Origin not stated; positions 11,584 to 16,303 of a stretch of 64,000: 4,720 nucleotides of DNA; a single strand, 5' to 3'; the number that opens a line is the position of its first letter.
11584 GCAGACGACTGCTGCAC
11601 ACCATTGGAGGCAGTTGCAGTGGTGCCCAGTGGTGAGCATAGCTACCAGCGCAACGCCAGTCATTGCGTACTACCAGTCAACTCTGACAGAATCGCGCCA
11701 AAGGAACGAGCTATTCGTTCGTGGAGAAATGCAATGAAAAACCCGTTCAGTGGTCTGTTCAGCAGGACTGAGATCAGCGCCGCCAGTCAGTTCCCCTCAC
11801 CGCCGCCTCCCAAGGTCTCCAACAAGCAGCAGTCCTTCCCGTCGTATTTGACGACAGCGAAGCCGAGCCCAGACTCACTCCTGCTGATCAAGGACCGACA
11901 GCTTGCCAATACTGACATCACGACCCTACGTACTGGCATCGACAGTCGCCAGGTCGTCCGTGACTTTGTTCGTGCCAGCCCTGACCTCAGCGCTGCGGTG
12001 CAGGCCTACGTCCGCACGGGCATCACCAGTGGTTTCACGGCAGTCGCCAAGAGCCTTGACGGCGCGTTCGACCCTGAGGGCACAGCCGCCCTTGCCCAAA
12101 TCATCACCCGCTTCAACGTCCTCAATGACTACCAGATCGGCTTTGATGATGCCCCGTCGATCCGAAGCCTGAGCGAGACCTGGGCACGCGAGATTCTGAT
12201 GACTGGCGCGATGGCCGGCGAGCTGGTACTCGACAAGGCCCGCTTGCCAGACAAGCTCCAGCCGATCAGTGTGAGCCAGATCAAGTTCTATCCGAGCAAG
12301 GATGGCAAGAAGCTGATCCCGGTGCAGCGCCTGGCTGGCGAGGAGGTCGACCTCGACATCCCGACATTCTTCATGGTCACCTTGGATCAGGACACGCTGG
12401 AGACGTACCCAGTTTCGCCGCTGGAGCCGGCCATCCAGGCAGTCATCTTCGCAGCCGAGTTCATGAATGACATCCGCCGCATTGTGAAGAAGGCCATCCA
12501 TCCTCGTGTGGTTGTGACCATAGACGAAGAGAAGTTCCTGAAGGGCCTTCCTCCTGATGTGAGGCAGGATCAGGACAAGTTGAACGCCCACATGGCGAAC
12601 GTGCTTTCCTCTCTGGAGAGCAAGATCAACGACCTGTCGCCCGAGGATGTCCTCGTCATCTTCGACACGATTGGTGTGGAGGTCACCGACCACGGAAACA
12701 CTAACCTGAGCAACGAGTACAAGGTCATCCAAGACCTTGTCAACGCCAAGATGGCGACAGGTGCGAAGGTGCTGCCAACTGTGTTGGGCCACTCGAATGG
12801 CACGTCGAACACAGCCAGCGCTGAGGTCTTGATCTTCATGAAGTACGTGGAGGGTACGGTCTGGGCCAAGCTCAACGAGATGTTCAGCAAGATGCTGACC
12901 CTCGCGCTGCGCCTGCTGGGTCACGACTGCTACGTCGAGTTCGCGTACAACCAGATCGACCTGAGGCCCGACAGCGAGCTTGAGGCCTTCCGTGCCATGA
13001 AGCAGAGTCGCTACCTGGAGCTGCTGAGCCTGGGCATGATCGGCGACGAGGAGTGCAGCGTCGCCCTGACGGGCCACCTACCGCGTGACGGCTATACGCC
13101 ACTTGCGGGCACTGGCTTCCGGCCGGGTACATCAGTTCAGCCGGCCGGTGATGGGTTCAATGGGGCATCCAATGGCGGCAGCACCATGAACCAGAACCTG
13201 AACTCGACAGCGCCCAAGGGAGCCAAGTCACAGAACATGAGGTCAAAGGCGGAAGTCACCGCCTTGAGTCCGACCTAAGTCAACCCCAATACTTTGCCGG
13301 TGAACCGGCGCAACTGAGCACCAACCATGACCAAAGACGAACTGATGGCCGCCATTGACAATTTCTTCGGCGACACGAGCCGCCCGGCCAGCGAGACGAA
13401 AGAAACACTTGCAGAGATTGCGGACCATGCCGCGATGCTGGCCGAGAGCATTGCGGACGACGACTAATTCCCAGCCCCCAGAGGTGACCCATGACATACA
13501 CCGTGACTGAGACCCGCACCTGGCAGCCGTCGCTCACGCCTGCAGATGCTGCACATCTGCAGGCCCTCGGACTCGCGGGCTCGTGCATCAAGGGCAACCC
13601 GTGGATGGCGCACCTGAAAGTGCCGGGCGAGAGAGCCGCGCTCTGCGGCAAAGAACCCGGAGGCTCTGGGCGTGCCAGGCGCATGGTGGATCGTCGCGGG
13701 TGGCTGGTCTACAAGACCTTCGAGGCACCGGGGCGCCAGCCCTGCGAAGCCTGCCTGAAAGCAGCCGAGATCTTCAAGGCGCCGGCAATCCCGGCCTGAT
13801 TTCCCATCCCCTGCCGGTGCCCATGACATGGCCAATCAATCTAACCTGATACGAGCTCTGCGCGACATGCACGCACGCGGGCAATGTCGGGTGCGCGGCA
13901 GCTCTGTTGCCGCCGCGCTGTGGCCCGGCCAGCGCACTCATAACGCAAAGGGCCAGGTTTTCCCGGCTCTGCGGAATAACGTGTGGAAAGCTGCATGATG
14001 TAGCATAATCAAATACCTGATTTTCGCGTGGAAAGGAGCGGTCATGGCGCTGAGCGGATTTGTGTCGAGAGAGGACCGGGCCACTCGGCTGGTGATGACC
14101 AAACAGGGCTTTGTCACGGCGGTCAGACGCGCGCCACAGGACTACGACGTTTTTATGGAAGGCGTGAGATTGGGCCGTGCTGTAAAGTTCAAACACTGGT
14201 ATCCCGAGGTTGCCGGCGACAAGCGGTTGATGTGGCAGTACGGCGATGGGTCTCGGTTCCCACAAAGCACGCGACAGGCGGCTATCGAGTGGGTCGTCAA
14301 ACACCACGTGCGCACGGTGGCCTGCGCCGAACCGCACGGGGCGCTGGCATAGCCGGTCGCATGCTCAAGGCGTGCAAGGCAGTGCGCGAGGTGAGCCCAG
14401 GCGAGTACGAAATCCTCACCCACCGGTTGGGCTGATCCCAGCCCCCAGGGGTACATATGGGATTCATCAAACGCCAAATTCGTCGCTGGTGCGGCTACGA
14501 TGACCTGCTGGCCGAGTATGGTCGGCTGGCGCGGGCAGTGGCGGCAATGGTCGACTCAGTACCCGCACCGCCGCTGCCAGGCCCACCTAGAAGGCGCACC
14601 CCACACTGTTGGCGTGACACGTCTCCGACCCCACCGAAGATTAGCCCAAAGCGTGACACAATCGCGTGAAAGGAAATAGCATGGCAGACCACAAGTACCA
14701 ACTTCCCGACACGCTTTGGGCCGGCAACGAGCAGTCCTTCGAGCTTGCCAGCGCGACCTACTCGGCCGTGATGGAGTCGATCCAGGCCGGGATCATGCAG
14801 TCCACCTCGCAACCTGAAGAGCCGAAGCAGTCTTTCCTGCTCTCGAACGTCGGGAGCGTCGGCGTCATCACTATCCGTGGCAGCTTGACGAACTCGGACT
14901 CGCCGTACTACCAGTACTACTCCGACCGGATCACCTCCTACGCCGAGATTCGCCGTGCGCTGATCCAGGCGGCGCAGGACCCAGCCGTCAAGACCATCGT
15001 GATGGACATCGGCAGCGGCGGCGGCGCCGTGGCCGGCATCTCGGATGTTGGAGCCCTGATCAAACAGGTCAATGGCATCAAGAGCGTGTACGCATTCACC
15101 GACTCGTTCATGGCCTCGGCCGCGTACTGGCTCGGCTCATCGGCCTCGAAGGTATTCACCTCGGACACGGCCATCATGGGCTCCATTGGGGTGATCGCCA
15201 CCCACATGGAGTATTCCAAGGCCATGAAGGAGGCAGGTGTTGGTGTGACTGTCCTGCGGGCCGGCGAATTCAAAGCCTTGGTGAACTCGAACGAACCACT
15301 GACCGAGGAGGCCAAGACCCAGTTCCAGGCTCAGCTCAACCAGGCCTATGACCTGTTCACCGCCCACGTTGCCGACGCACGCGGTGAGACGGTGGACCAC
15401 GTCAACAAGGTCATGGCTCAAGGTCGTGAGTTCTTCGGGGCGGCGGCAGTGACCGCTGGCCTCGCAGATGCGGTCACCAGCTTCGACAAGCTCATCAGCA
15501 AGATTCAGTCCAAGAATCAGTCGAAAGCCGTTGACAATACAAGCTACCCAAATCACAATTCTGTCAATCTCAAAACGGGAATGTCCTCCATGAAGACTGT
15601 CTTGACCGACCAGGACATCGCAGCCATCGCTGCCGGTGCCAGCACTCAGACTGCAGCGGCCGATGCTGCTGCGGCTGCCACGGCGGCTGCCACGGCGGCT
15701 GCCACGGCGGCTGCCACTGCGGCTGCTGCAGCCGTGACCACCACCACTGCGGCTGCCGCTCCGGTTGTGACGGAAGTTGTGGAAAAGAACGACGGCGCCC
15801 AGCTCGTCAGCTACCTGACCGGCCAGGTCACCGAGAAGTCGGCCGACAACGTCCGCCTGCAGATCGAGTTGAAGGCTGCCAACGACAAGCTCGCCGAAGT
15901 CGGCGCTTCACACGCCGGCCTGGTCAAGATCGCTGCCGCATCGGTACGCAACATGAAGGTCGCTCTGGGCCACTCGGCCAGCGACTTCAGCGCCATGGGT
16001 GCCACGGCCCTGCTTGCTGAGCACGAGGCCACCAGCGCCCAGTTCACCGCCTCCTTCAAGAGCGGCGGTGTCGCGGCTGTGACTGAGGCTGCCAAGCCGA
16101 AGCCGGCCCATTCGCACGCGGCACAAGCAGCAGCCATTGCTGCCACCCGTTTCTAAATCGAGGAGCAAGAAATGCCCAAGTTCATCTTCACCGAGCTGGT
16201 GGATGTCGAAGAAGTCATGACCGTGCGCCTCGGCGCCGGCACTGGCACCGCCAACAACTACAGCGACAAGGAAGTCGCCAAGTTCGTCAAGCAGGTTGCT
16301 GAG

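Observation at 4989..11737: Nine-gene, 6.7-kb putative virion-appendage module wedged between terminase and portal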

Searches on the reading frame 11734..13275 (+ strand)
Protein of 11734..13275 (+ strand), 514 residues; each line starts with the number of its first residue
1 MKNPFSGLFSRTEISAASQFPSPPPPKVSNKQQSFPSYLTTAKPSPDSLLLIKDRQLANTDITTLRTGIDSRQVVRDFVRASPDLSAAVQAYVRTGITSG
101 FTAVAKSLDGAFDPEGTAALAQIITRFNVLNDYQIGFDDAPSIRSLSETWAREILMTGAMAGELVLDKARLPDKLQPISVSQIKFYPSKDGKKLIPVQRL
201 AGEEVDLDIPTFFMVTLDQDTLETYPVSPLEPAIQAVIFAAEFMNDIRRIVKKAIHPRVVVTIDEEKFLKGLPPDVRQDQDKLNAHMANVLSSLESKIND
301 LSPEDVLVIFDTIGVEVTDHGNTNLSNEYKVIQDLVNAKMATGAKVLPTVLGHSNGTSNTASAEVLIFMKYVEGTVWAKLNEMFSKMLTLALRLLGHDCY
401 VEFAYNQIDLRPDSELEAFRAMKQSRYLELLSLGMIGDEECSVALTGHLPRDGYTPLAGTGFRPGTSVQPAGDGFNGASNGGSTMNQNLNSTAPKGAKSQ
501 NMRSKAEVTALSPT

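Call 4: search_protein_families(library=pfam, proteins=[window:11734-13275:+], max_evalue=0.1)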
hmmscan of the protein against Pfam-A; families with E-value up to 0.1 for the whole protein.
window:11734-13275:+ (514 aa): 1 family
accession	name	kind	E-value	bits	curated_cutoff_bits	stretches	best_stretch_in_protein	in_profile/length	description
PF05136.18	Phage_portal_2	-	0.025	14.2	32.9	1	66-185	21-141/354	Phage portal protein, lambda family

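Call 5: search_protein_families(library=phrogs, proteins=[window:11734-13275:+], max_evalue=0.01)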
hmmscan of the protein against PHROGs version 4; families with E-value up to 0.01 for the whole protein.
window:11734-13275:+ (514 aa): 1 family
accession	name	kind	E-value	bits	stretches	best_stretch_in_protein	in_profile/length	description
phrog_3753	-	head and packaging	4.8e-73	247.6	1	43-475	33-450/503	portal protein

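Call 9: search_dna_similar(query=window:11734-13275:+, collection=phages, mode=protein, max_rows=25)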
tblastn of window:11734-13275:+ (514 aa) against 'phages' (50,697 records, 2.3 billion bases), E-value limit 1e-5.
Records with a match: 48; places in all: 48; records where one place covers at least 80% of the query: 38.
Best place of each record, by identity: <60% 48.
By first word of the organism name: Vibrio 26; Acinetobacter 5; Pseudomonas 5; Achromobacter 3; Brevibacillus 3; Caulobacter 2; Xylophilus 1; Pseudoalteromonas 1; Enterococcus 1; Bacillus 1.
By host as written in the record: - 17; Vibrio crassostreae 4; Vibrio parahaemolyticus 4; Achromobacter xylosoxidans 3; Pseudomonas sp. 3; Brevibacillus laterosporus 3; Acinetobacter baumannii 2; Pseudomonas grimontii MBTL2-21 2; and 9 more.
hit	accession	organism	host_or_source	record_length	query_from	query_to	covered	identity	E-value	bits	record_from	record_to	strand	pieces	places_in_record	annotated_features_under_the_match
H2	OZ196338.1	Vibrio phage K404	Seawater and oysters mix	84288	46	500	89%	34.6%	3e-64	232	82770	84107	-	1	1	portal protein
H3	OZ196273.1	Vibrio phage K120 g1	Seawater and oysters mix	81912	54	500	87%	34.9%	5e-64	231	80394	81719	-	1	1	portal protein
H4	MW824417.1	Vibrio phage 264E42.1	Vibrio crassostreae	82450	54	500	87%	34.7%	1e-63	230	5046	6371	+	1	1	hypothetical protein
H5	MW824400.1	Vibrio phage 51E28.4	Vibrio crassostreae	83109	54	500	87%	34.7%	2e-63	230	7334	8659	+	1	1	hypothetical protein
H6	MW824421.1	Vibrio phage 51E28.1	Vibrio crassostreae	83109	54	500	87%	34.7%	2e-63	230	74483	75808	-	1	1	hypothetical protein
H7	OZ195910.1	Vibrio phage K478b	Seawater and oysters mix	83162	54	497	86%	34.1%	1e-63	231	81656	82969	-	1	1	portal protein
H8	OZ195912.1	Vibrio phage K478a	Seawater and oysters mix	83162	54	497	86%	34.1%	1e-63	231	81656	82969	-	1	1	portal protein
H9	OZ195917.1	Vibrio phage K468a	Seawater and oysters mix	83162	54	497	86%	34.1%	1e-63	231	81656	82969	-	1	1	portal protein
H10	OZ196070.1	Vibrio phage K449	Seawater and oysters mix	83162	54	497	86%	34.1%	1e-63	231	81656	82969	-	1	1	portal protein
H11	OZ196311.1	Vibrio phage K473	Seawater and oysters mix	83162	54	497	86%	34.1%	1e-63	231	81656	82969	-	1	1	portal protein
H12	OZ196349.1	Vibrio phage K381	Seawater and oysters mix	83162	54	497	86%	34.1%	1e-63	231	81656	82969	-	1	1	portal protein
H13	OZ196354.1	Vibrio phage K376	Seawater and oysters mix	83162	54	497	86%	34.1%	1e-63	231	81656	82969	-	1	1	portal protein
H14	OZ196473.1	Vibrio phage K486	Seawater and oysters mix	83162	54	497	86%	34.1%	1e-63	231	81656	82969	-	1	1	portal protein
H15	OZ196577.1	Vibrio phage K405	Seawater and oysters mix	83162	54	497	86%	34.1%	1e-63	231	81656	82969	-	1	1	portal protein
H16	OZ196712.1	Vibrio phage K462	Seawater and oysters mix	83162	54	497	86%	34.1%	1e-63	231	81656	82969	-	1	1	portal protein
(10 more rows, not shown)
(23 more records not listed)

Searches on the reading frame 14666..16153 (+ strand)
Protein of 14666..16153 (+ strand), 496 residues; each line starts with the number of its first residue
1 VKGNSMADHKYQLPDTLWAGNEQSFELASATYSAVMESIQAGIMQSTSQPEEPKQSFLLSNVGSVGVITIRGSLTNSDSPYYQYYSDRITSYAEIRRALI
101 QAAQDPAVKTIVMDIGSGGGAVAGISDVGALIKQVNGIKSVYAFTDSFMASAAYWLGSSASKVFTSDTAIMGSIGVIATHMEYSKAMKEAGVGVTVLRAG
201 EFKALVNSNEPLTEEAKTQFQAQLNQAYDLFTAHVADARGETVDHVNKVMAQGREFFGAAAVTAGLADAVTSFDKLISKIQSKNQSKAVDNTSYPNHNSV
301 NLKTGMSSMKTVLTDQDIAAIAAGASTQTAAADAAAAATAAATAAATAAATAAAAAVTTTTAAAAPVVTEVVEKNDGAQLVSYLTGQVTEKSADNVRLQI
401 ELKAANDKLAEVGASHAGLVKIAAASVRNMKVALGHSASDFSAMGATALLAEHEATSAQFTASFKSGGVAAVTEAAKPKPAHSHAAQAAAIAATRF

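Call 7: search_protein_families(library=pfam, proteins=[window:14666-16153:+], max_evalue=0.01)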
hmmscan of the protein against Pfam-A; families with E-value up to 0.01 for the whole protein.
window:14666-16153:+ (496 aa): 1 family
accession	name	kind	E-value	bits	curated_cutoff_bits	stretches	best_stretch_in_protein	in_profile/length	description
PF01343.23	Peptidase_S49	-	2e-35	122.4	24.9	1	138-283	6-150/154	Peptidase family S49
